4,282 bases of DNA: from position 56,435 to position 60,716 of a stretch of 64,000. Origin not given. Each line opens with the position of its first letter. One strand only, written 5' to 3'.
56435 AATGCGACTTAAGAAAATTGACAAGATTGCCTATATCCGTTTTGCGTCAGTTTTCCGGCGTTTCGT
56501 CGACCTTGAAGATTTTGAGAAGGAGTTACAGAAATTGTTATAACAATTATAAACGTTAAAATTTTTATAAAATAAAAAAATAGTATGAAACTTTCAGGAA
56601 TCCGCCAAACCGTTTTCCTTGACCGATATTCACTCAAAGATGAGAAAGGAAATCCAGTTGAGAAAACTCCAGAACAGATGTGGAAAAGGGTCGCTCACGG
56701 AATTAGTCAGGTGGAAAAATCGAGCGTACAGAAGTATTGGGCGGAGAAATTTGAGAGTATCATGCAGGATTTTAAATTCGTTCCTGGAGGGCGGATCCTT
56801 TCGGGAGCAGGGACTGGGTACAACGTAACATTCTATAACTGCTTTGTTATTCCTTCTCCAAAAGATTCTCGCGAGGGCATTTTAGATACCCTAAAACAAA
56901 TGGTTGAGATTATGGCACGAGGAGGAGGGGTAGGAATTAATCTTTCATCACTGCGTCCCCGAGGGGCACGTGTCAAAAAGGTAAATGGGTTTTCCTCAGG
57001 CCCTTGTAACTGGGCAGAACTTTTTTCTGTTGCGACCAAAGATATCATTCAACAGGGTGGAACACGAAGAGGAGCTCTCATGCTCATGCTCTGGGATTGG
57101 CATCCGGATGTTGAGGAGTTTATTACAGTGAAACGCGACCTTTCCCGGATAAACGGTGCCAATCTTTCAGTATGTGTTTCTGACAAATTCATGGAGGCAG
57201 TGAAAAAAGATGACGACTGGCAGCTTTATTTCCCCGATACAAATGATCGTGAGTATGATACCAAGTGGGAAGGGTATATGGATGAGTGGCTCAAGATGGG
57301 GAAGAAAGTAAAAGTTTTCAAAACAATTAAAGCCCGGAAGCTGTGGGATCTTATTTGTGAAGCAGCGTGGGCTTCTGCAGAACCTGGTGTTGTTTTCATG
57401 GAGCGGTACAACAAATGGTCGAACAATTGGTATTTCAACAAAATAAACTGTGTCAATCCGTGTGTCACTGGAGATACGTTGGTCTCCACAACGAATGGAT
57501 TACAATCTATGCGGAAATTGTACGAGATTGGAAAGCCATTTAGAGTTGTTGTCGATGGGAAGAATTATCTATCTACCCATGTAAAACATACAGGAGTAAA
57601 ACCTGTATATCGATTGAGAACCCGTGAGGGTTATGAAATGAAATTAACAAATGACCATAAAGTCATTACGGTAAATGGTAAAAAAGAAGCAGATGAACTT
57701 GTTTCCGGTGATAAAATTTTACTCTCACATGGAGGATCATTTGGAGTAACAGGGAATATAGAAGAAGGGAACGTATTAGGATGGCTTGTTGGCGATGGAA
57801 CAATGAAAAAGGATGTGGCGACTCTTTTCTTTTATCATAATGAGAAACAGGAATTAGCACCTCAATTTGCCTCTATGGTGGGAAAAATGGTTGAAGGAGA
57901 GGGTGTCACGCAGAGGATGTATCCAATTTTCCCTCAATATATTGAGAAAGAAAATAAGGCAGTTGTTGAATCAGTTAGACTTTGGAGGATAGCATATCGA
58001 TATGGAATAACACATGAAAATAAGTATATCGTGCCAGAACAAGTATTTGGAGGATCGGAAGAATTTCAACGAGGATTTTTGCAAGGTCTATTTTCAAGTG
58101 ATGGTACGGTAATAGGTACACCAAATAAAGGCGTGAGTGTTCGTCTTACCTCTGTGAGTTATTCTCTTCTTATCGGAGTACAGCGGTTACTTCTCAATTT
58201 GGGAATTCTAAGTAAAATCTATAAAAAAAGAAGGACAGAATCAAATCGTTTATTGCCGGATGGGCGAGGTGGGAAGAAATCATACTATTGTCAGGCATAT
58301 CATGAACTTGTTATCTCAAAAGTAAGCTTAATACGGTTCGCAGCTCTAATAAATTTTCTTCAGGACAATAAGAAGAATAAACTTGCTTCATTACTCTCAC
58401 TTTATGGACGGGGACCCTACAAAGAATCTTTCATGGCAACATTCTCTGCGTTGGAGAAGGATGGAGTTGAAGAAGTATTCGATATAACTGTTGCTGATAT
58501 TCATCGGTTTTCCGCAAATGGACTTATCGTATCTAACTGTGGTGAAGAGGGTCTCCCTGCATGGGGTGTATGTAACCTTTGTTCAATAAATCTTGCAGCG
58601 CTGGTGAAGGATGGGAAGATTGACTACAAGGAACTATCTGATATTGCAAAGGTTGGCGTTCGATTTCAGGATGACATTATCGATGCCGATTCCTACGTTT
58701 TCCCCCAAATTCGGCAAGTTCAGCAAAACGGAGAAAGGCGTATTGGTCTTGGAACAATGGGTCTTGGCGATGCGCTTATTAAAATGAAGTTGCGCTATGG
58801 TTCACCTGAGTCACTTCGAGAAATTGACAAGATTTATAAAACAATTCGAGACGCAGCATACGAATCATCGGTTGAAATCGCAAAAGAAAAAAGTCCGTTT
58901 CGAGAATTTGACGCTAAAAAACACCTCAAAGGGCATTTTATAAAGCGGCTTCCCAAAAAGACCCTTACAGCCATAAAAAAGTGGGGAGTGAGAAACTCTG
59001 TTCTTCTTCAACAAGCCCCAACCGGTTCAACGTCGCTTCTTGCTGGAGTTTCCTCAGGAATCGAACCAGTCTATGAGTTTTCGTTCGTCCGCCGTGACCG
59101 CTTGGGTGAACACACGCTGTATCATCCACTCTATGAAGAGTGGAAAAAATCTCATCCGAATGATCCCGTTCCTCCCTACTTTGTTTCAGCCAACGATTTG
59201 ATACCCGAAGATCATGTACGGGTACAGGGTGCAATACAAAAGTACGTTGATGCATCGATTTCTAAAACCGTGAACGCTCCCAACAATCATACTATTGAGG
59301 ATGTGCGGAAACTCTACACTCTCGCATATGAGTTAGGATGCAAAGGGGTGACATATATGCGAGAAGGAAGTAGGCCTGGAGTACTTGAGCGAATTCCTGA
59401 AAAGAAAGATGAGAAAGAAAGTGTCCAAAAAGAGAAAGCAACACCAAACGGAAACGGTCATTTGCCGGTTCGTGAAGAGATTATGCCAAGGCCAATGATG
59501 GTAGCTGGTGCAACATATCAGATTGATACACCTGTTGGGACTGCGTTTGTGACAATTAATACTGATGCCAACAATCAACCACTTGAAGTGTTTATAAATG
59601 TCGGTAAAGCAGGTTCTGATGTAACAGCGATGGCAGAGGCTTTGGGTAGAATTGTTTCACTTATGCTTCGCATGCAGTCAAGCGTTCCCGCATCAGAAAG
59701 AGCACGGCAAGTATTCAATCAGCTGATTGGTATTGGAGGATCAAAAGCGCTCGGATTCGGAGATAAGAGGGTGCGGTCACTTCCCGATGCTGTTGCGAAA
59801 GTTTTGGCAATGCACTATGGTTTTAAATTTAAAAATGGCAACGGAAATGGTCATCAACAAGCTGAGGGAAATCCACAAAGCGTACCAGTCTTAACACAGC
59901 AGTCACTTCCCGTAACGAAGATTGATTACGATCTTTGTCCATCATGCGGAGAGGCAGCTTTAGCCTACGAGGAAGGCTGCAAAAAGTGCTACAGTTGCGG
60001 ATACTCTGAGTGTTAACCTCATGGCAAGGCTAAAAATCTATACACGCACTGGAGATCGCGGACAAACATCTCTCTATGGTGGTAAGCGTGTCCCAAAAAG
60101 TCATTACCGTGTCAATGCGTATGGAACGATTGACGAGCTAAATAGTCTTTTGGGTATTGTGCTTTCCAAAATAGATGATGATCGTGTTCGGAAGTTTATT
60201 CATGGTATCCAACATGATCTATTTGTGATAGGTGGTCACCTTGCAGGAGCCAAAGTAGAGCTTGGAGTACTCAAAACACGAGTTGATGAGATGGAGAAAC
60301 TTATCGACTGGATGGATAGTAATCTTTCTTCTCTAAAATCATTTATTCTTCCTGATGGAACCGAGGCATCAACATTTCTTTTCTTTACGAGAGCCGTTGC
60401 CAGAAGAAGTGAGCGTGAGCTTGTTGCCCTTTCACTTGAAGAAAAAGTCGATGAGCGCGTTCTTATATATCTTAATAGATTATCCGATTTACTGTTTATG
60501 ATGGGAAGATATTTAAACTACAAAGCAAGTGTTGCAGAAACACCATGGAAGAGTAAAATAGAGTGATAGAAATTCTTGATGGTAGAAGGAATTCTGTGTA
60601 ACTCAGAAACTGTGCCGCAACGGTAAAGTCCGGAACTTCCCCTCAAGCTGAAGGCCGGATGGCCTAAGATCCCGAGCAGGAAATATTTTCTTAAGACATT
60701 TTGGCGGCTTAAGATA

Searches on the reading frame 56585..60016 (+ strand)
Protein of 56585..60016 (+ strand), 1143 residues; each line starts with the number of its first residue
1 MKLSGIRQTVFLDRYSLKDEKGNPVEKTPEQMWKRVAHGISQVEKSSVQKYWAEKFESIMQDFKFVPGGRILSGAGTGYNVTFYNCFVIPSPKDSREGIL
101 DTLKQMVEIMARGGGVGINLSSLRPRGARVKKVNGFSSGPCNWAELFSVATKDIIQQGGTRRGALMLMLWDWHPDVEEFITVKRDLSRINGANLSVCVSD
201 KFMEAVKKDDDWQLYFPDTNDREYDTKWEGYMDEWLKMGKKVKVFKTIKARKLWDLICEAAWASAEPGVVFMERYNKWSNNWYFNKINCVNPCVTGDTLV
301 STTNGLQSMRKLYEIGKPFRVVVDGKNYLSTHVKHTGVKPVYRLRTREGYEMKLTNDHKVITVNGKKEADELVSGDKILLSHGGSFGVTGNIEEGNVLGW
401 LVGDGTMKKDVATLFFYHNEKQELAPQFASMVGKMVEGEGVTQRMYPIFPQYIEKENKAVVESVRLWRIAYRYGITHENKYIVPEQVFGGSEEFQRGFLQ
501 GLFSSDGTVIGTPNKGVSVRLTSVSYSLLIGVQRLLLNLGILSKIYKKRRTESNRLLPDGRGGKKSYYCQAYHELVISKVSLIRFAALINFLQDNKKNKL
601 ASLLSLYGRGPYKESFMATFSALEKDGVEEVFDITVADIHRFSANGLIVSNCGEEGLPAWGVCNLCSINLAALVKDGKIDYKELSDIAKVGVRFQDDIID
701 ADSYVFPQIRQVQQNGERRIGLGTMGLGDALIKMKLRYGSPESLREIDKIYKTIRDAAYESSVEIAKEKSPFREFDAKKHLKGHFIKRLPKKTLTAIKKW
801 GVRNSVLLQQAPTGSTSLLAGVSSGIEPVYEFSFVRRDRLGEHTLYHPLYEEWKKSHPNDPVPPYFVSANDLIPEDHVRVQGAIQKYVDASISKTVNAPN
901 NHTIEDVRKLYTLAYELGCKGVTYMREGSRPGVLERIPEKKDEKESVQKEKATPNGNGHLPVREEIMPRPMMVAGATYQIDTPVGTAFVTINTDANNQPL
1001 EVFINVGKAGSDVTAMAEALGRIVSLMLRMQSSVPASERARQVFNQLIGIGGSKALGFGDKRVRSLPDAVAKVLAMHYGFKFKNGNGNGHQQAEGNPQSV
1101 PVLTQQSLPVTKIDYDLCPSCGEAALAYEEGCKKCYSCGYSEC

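Call 80: search_protein_families(library=pfam, proteins=[window:56585-60016:+])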
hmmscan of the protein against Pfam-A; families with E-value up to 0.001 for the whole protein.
window:56585-60016:+ (1143 aa): 5 families
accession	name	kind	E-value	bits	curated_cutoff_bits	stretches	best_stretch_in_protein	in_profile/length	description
PF02867.20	Ribonuc_red_lgC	-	3.8e-119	399.1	23.9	1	85-925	2-523/523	Ribonucleotide reductase, barrel domain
PF14528.11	LAGLIDADG_3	-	1.6e-21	76.8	22.5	1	493-589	1-81/82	LAGLIDADG-like domain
PF00317.26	Ribonuc_red_lgN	-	3.6e-16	59.4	28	1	8-78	8-75/77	Ribonucleotide reductase, all-alpha domain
PF12637.14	TSCPD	-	7.4e-13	49.1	22.8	1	985-1078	14-88/88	TSCPD domain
PF14890.11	Intein_splicing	-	2.9e-12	47.1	35.8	1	331-651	39-155/155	Intein splicing domain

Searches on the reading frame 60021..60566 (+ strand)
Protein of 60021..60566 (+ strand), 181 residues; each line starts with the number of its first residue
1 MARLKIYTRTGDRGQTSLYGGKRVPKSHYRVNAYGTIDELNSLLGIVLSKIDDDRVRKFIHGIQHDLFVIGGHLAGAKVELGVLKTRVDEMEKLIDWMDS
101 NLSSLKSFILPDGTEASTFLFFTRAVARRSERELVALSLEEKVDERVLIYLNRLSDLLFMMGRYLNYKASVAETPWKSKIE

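Call 80: search_protein_families(library=pfam, proteins=[window:60021-60566:+])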
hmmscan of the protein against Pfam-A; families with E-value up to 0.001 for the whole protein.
window:60021-60566:+ (181 aa): 1 family
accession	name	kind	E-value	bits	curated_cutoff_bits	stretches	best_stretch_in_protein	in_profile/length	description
PF01923.23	Cob_adeno_trans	-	7.9e-54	182.7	24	1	6-165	1-171/171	Cobalamin adenosyltransferase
